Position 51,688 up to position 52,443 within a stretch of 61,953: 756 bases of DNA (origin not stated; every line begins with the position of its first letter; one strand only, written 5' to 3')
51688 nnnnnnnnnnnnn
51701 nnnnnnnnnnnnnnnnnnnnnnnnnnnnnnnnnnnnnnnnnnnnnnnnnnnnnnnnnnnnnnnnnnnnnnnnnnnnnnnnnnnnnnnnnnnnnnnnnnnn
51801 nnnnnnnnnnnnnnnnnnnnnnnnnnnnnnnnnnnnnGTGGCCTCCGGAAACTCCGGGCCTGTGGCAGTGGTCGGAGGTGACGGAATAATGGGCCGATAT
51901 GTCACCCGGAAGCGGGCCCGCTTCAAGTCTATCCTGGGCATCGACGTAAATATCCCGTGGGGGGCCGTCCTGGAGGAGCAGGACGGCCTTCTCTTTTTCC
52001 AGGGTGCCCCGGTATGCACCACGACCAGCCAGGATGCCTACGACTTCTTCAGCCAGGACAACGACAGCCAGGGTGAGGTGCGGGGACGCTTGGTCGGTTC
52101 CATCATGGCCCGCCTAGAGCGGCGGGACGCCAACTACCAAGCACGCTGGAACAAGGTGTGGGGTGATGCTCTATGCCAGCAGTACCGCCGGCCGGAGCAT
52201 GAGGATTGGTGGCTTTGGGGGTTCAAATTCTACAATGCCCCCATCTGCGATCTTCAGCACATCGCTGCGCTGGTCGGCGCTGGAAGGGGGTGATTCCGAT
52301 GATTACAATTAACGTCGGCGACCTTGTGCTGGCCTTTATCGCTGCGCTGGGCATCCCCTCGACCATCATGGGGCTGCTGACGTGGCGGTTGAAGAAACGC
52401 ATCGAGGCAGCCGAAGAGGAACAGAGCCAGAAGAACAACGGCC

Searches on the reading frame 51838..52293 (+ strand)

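Call 101: search_protein_families(library=phrogs, proteins=[window:51838-52293:+], max_evalue=0.00001)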
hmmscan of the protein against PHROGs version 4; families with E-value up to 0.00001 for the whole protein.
window:51838-52293:+ (151 aa): 1 family
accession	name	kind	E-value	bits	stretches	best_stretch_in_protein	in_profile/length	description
phrog_29409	-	unknown function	8.7e-57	191.7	1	20-147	5-131/135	-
